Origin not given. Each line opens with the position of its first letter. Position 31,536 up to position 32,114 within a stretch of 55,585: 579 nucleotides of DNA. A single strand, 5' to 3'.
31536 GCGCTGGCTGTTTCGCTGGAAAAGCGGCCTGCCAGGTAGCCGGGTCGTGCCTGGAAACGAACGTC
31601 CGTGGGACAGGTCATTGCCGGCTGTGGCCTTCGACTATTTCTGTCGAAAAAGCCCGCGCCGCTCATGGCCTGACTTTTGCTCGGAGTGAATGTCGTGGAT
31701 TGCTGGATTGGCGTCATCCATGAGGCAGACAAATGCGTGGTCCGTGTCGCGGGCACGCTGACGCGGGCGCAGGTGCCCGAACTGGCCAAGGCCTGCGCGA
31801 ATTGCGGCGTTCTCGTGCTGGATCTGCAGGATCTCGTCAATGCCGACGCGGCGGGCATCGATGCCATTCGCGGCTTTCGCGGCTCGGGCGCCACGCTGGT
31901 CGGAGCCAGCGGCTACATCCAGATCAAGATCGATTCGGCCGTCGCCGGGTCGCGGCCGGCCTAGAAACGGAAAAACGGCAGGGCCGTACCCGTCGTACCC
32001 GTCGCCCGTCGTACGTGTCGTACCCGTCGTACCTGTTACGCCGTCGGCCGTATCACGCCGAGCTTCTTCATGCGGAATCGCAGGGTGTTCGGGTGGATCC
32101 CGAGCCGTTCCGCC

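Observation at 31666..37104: Two paralogous mini-STAS genes, each behind a near-identical -24/-12 motif, bracket a GAF-sigma-54 activator, a sensor kinase and a NarL regulator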

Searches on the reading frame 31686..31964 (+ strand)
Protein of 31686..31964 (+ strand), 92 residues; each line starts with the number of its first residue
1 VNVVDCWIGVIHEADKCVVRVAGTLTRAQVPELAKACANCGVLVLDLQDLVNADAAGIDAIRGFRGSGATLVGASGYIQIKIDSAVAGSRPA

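Call 4: search_protein_families(library=pfam, proteins=[window:31686-31964:+], max_evalue=1)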
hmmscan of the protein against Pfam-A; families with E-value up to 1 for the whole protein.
window:31686-31964:+ (92 aa): 2 families
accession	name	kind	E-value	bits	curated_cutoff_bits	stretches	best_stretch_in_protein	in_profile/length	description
PF01740.26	STAS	-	0.021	15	22.6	1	17-64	11-64/106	STAS domain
PF13466.11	STAS_2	-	0.037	14.6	29.2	1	19-60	1-46/80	STAS domain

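Call 7: find_homologous_proteins(query=window:31686-31961:+, max_evalue=0.001)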
Query window:31686-31961:+ (92 aa): 19 proteins with E <= 0.001 among 30 candidates.
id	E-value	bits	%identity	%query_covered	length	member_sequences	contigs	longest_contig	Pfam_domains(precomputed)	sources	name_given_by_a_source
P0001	3.2e-47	176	92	97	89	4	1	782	-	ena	-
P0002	4.5e-44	166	86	100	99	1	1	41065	-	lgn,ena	-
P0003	1.1e-43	165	85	100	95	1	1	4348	-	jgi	jgi:hypothetical protein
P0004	1.8e-43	164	85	97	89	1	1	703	-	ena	-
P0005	1.5e-42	161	84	97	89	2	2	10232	-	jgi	jgi:hypothetical protein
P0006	1.9e-41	157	83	97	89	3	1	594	-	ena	-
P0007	2.8e-40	154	80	97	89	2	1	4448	-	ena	-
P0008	2.5e-38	147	77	98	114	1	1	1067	-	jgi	jgi:hypothetical protein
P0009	1.5e-34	135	72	95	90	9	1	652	-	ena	-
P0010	5.8e-34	134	74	93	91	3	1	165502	-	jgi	-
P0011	6.7e-34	133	73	92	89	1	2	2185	-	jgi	jgi:hypothetical protein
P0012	1.8e-33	132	71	95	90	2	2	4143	-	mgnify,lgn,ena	mgnify:FL=1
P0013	1.3e-29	120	71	86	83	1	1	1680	PF13466.13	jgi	jgi:ABC-type transporter Mla MlaB component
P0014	1.7e-26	110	68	86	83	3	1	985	PF13466.13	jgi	jgi:hypothetical protein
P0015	5.3e-25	105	65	92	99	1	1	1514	-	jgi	jgi:hypothetical protein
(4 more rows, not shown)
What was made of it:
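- Closest known: MlaB. Same: Some homologues are auto-annotated as 'MlaB component' (call 7).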

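Call 10: find_encoding_contigs(protein=P0010, flank=10000, max_places=3)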
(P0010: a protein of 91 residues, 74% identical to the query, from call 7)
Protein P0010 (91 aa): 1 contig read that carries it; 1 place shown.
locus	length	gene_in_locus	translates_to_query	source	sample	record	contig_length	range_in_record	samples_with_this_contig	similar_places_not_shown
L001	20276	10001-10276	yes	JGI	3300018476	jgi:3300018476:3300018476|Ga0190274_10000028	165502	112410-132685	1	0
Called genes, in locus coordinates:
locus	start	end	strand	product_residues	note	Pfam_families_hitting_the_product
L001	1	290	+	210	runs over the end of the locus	-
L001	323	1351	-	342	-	PF04338:DUF481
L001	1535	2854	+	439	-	PF04966:OprB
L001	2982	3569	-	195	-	PF13590:DUF4136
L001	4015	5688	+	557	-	PF11218:DUF3011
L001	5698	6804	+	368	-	PF04909:Amidohydro_2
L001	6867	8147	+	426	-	PF02530:Porin_2 (weak), PF19577:DcaP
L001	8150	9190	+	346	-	PF04960:Glutaminase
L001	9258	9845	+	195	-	-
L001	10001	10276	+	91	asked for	-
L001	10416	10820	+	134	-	-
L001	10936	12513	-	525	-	PF00158:Sigma54_activat, PF14532:Sigma54_activ_2, PF07724:AAA_2 (weak), PF07728:AAA_5 (weak), PF25601:AAA_lid_14, PF02954:HTH_8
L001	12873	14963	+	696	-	PF00989:PAS (weak), PF08447:PAS_3, PF13426:PAS_9 (weak), PF07730:HisKA_3, PF13581:HATPase_c_2 (faint), PF02518:HATPase_c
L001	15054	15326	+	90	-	-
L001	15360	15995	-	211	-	PF00072:Response_reg, PF08281:Sigma70_r4_2, PF00196:GerE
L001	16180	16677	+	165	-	PF13590:DUF4136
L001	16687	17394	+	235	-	-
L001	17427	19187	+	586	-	-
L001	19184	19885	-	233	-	PF10677:DUF2490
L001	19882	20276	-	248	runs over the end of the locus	PF00300:His_Phos_1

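Call 11: find_encoding_contigs(protein=P0002, flank=10000, max_places=3)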
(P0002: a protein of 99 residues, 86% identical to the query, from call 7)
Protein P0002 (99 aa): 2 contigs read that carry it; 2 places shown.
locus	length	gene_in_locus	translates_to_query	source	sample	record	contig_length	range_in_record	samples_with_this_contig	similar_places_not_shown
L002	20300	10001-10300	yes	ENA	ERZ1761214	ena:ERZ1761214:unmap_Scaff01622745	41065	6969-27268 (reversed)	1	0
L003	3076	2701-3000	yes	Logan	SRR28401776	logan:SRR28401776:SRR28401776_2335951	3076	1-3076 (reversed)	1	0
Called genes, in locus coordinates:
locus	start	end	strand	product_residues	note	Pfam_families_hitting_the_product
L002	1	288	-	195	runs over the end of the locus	PF13590:DUF4136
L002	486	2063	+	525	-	PF11218:DUF3011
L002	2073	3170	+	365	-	PF04909:Amidohydro_2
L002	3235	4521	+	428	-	PF19577:DcaP, PF02530:Porin_2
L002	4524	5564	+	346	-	PF04960:Glutaminase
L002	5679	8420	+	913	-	PF03200:Glyco_hydro_63 (faint), PF22422:MGH1-like_GH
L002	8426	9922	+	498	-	PF00128:Alpha-amylase (faint)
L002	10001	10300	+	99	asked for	-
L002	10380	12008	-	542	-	PF13556:HTH_30 (faint), PF00158:Sigma54_activat, PF14532:Sigma54_activ_2, PF07724:AAA_2 (weak), PF07728:AAA_5, PF25601:AAA_lid_14, PF02954:HTH_8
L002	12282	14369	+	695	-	PF00989:PAS (weak), PF08447:PAS_3, PF07730:HisKA_3, PF13581:HATPase_c_2 (weak), PF02518:HATPase_c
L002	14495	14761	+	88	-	-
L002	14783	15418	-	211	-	PF00072:Response_reg, PF08281:Sigma70_r4_2 (weak), PF00196:GerE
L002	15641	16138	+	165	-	PF13590:DUF4136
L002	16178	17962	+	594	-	-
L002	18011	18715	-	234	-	PF10677:DUF2490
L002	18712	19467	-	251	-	PF00300:His_Phos_1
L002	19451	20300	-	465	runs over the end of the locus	PF03952:Enolase_N, PF00113:Enolase_C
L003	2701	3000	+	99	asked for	-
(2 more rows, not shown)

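Call 19: find_related_loci(query=A2, collection=genome_contigs, flank=8000)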
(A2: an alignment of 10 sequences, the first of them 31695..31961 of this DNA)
Query A2 (89 aa) in genome_contigs; peptide patterns used: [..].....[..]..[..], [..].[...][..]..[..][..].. (x = any residue, [..] = any of these).
80 stretches matched a pattern; 29 encode a relative of the query (tblastn E <= 1e-3); 29 distinct loci.
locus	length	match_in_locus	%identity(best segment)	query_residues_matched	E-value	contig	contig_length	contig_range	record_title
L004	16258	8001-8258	63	1-88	2e-29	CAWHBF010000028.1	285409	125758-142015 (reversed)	MAG: uncultured Acidobacteriota bacterium isolate MFD00962.bin.1.54 genome assembly, contig: contig_39961, whole genome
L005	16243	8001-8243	60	1-81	2e-28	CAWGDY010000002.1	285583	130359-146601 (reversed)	MAG: Vicinamibacterales bacterium isolate MFD02242.bin.1.84 genome assembly, contig: contig_11452, whole genome shotgun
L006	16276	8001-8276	58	1-88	4e-28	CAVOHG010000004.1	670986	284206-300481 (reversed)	MAG: uncultured Acidobacteriota bacterium isolate MFD00392.bin.1.305 genome assembly, contig: contig_3692, whole genome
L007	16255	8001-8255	58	1-85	5e-28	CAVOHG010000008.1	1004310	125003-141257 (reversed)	MAG: uncultured Acidobacteriota bacterium isolate MFD00392.bin.1.305 genome assembly, contig: contig_7183, whole genome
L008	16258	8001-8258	56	1-89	6e-28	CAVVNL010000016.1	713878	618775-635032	MAG: uncultured Acidobacteriota bacterium isolate MFD05567.bin.2.74 genome assembly, contig: contig_5487, whole genome s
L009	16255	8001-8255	59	1-85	9e-28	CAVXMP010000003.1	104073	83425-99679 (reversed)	MAG: uncultured Acidobacteriota bacterium isolate MFD02840.bin.2.52 genome assembly, contig: contig_127441, whole genome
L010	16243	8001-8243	58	1-81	1e-27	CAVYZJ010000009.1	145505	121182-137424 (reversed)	MAG: uncultured Thermoleophilaceae bacterium isolate MFD02360.bin.2.189 genome assembly, contig: contig_5607, whole geno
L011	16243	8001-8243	56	1-81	7e-27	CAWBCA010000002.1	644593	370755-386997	MAG: uncultured Acidobacteriota bacterium isolate MFD02840.bin.2.325 genome assembly, contig: contig_10887, whole genome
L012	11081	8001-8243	58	1-81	7e-27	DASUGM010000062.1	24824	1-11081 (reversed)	MAG TPA_asm: Vicinamibacterales bacterium isolate SMAG_U1405 k141_913837, whole genome shotgun sequence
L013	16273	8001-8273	55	1-88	1e-26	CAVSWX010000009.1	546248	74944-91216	MAG: uncultured Acidobacteriota bacterium isolate MFD05567.bin.2.7 genome assembly, contig: contig_19917, whole genome s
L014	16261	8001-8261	53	1-88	2e-26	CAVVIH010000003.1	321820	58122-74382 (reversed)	MAG: uncultured Acidobacteriota bacterium isolate MFD02840.bin.2.178 genome assembly, contig: contig_15070, whole genome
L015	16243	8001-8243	54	1-81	3e-26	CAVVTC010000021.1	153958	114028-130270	MAG: uncultured Acidobacteriota bacterium isolate MFD02840.bin.2.88 genome assembly, contig: contig_99765, whole genome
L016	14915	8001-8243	54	1-81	4e-26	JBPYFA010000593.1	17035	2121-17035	MAG: Vicinamibacterales bacterium isolate Bin.028.fastaField_pasture_P2 k127_868603, whole genome shotgun sequence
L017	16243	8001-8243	57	1-81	3e-26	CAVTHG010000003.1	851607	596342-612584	MAG: uncultured Acidobacteriota bacterium isolate MFD09212.bin.2.142 genome assembly, contig: contig_16010, whole genome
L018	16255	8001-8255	54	1-85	4e-26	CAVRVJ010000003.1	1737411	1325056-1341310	MAG: uncultured Acidobacteriota bacterium isolate MFD02199.bin.2.202 genome assembly, contig: contig_20652, whole genome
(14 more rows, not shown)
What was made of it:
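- Tried and rejected: It worked with 10 sequences (call 19).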

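Call 23: predict_structure(alignment_id=A1)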
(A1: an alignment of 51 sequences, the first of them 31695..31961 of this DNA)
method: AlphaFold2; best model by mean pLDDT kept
length: 89 residues; sequences in the alignment: 51
mean_pLDDT: 87.0   pTM: 0.73
mean pLDDT of the five models: 87.0, 85.9, 84.9, 84.7, 83.3
residues with pLDDT >= 90: 58; 70-90: 22; 50-70: 5; < 50: 4
segments of 3 or more residues with pLDDT < 50: 85-87
pLDDT, mean of each block of 10 residues (from residue 1): 87 92 93 90 93 92 92 87 53
secondary structure, 60 per line:
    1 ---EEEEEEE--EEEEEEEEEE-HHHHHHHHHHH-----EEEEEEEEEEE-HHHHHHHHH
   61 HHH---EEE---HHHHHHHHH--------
elements in order: E4-10 E13-22 H24-34 E40-50 H52-63 E67-69 H73-81
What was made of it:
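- On STAS domain superfamily (SpoIIAA-like fold): The AF2 model (pLDDT 87) has E-E-H-E-H-E-H topology (call 23).
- Fold: AF2 model with pLDDT 87 and pTM 0.73 (call 23).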

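Call 26: fold_search(model_id=the predicted structure, library=pdb)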
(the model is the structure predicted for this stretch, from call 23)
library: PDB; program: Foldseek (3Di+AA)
matches with E <= 10: 724; with E <= 0.001: 15
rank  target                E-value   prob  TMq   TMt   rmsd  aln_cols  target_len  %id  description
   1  1thn_B                7.7e-05  1.00  0.77  0.61   2.6        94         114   20  Crystal Structures of the ADP and ATP bound forms of the Bacillus Anti-sigma factor SpoIIAB in complex with the Anti-a (released 2004-06-15)
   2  6m36_D                7.7e-05  1.00  0.71  0.65   2.9        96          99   18  The crystal structure of B. subtilis RsbV/RsbW complex in the monoclinic crystal form (released 2020-07-15)
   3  6m36_B                9.4e-05  1.00  0.73  0.66   3.0        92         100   20  The crystal structure of B. subtilis RsbV/RsbW complex in the monoclinic crystal form (released 2020-07-15)
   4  1vc1_A                1.1e-04  1.00  0.71  0.59   3.3        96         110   18  Crystal structure of the TM1442 protein from Thermotoga maritima, a homolog of the Bacillus subtilis general stress re (released 2004-09-28)
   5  4hyl_A                1.1e-04  1.00  0.70  0.57   2.9        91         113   19  The crystal structure of an anti-sigma-factor antagonist from Haliangium ochraceum DSM 14365 (released 2012-11-28)
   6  2q3l_B                1.3e-04  1.00  0.49  0.40   4.6        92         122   16  CRYSTAL STRUCTURE OF AN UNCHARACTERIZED PROTEIN FROM DUF3478 FAMILY WITH A SPOIIAA-LIKE FOLD (SHEW_3102) FROM SHEWANEL (released 2007-06-12)
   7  1th8_B                1.5e-04  1.00  0.76  0.60   2.8        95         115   20  Crystal Structures of the ADP and ATP bound forms of the Bacillus Anti-sigma factor SpoIIAB in complex with the Anti-a (released 2004-06-15)
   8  6m36_F                1.5e-04  1.00  0.72  0.68   2.8        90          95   19  The crystal structure of B. subtilis RsbV/RsbW complex in the monoclinic crystal form (released 2020-07-15)
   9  4hyl_B                1.6e-04  1.00  0.70  0.56   2.7        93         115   17  The crystal structure of an anti-sigma-factor antagonist from Haliangium ochraceum DSM 14365 (released 2012-11-28)
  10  1tid_D                2.1e-04  1.00  0.75  0.59   2.8        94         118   21  Crystal Structures of the ADP and ATP bound forms of the Bacillus Anti-sigma factor SpoIIAB in complex with the Anti-a (released 2004-06-15)
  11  2q3l_A                2.1e-04  1.00  0.48  0.38   4.9        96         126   17  CRYSTAL STRUCTURE OF AN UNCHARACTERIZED PROTEIN FROM DUF3478 FAMILY WITH A SPOIIAA-LIKE FOLD (SHEW_3102) FROM SHEWANEL (released 2007-06-12)
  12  1tid_B                2.2e-04  1.00  0.77  0.59   2.9        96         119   22  Crystal Structures of the ADP and ATP bound forms of the Bacillus Anti-sigma factor SpoIIAB in complex with the Anti-a (released 2004-06-15)
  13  6m36_H                3.1e-04  1.00  0.75  0.67   3.0        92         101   17  The crystal structure of B. subtilis RsbV/RsbW complex in the monoclinic crystal form (released 2020-07-15)
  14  7ch7_E                6.4e-04  1.00  0.61  0.59   3.8        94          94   13  Cryo-EM structure of E.coli MlaFEB (released 2021-05-19)
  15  1til_B                7.3e-04  1.00  0.75  0.59   2.9        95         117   23  Crystal Structures of the ADP and ATP bound forms of the Bacillus Anti-sigma factor SpoIIAB in complex with the Anti-a (released 2004-06-15)
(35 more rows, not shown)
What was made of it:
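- On STAS domain superfamily (SpoIIAA-like fold): The top 15 Foldseek hits are all STAS or SpoIIAA-like proteins (SpoIIAA, RsbV, TM1442, a Haliangium antagonist, a DUF3478 protein of SpoIIAA-like fold, MlaB), with TM up to 0.77 (call 26).
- Closest known: SpoIIAA / RsbV anti-sigma-factor antagonists. Same: Same fold (TM 0.71-0.77, call 26).
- Closest known: MlaB. Same: It is a structural match (7ch7_E, 6xbd_K; call 26).
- Best PDB matches are SpoIIAA 1thn_B (TM 0.77), RsbV, TM1442 and MlaB (call 26). The best structural matches are SpoIIAA and RsbV in complex with their kinases (call 26).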

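Call 40: search_solved_structures(query=A1, max_evalue=1, show_alignments=2)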
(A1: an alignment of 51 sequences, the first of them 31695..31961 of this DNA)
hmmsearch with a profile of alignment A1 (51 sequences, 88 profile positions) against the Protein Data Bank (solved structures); distinct sequences matched with E-value up to 1: 18.
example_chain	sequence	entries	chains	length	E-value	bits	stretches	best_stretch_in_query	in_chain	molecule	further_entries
1tid_B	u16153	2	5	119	0.044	16.8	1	4-59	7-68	Anti-sigma F factor antagonist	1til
5lcc_A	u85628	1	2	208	0.045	16.8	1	18-47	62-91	MACROD-TYPE MACRODOMAIN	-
9szu_A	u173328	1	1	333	0.047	16.7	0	50-73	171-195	PLZ2.3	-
1th8_B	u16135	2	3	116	0.095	15.7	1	4-59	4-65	Anti-sigma F factor antagonist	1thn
1sbo_A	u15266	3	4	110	0.14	15.2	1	5-61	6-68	Putative anti-sigma factor antagonist TM1442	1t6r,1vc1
5lau_A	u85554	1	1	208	0.21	14.6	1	16-47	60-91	MacroD-type macrodomain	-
5nh4_A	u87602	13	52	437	0.28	14.2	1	37-79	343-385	Xylose isomerase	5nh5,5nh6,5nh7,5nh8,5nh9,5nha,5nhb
6t8f_A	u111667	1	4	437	0.28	14.2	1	37-79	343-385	Xylose isomerase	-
5yn3_A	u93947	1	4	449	0.29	14.2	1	37-79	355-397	Xylose isomerase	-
2eq5_A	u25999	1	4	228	0.3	14.1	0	7-41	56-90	228aa long hypothetical hydantoin racemase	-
3oiz_A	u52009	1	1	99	0.32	14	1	8-67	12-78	Antisigma-factor antagonist, STAS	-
1yf9_A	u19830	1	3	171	0.32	14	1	27-60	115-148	Ubiquitin carrier protein 4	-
5lbp_A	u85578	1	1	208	0.42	13.6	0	19-47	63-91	MacroD-type macrodomain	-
5l9k_A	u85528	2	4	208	0.44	13.6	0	19-47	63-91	MACROD-TYPE MACRODOMAIN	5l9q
5fud_A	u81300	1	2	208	0.44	13.6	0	19-47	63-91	O-ACETYL-ADP-RIBOSE DEACETYLASE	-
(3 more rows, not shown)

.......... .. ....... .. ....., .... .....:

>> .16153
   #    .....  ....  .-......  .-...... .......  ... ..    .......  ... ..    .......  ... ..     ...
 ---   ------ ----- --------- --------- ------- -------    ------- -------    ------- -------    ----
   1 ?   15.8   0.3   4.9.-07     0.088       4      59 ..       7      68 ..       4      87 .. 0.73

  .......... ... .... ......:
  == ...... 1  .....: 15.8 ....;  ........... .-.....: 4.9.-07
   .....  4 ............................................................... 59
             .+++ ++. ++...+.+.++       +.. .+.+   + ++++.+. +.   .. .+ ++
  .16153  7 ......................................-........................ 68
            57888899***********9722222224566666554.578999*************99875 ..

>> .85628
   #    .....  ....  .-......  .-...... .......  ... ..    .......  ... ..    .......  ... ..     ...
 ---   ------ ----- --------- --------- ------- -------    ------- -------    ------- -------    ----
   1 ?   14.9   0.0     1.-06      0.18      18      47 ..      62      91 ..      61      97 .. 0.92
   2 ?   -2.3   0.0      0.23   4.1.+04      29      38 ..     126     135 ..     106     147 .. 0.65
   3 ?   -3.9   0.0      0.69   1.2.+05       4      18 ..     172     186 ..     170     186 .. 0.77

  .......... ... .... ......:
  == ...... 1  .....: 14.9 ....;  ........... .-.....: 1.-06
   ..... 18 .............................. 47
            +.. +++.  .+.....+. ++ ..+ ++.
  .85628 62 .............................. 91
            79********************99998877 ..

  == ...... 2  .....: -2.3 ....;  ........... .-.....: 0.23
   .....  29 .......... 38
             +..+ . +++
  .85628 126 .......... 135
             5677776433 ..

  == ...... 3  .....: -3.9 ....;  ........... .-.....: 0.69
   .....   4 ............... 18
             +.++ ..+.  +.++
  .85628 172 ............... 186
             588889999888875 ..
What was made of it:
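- On Phospho-regulated anti-sigma antagonists (SpoIIAA/RsbV type): The profile alignment to SpoIIAA places Ala53 (copy 1) and Val (copy 2) at the Ser58 position (call 40).
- Checked: Phosphosite: the SpoIIAA phospho-Ser position is Ala in copy 1 and Val in copy 2 (profile alignment to SpoIIAA, call 40).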

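Call 42: search_protein_families(library=pfam, alignment_id=A1, max_evalue=0.1)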
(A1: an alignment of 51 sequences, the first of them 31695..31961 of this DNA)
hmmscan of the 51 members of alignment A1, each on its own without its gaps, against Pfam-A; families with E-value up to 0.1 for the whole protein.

A. member 1, window:31695-31961:+ (89 aa): 2 families
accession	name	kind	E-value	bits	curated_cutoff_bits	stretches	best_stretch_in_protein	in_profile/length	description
PF01740.26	STAS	-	0.019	15.2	22.6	1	14-61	11-64/106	STAS domain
PF13466.11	STAS_2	-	0.034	14.7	29.2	1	16-57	1-46/80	STAS domain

B. families by the number of members that match (of 51 scanned): 12 families
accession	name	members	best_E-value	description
PF13466.11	STAS_2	40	6.8e-08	STAS domain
PF01740.26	STAS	22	0.00023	STAS domain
PF02022.25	Integrase_Zn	2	0.081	Integrase Zinc binding domain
PF13358.12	DDE_3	1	0.0019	DDE superfamily endonuclease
PF19916.4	VMAP-M0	1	0.0089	vWA-MoxR associated protein middle region 0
PF04232.17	SpoVS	1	0.037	Stage V sporulation protein S (SpoVS)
PF07213.16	DAP10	1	0.042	DAP10 membrane protein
PF14760.11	Rnk_N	1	0.044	Rnk N-terminus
PF13453.11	Zn_ribbon_TFIIB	1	0.068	Transcription factor zinc-finger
PF13464.11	RodZ_C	1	0.072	RodZ C-terminal domain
PF14658.12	EF-hand_9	1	0.077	EF-hand domain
PF09539.15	DUF2385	1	0.087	Protein of unknown function (DUF2385)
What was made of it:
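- On STAS domain superfamily (SpoIIAA-like fold): However, 40 of 51 family members hit STAS_2 at E<=0.1, the best at 6.8e-8 (call 42).
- STAS_2 is found in 40 of 51 members (call 42).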

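Call 48: search_protein_representatives(alignment_id=A1)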
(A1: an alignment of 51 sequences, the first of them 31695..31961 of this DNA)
Query: 51 sequences, 88 profile positions. Proteins with E-value up to 0.001 (for the whole library): 1085; up to 1e-10: 262; up to 1e-30: 10. The best 150 are listed.
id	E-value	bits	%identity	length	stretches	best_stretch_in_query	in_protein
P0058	2.5e-36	139.4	-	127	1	1-83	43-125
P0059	2.9e-35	136.0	-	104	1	1-85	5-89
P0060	4.2e-35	135.5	-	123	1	1-84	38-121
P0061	6.7e-35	134.8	-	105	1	1-84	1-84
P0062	1.9e-34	133.4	-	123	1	1-82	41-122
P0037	4.5e-34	132.2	-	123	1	1-84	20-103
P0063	7.6e-34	131.5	-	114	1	1-84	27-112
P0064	1.5e-32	127.3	-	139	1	1-84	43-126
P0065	2.8e-32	126.4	-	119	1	1-85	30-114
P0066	2.5e-31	123.4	-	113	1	1-83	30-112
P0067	2.9e-30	120.0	-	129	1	1-82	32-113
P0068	4.9e-30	119.2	-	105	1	1-84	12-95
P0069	1.2e-29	118.0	-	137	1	1-86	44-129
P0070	4.0e-29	116.3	-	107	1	1-81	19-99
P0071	4.6e-29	116.1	-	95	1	1-85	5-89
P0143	6.8e-19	83.5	-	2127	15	20-85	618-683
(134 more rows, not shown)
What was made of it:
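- Family size: 1085 cluster representatives match at E<=1e-3 (call 48).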
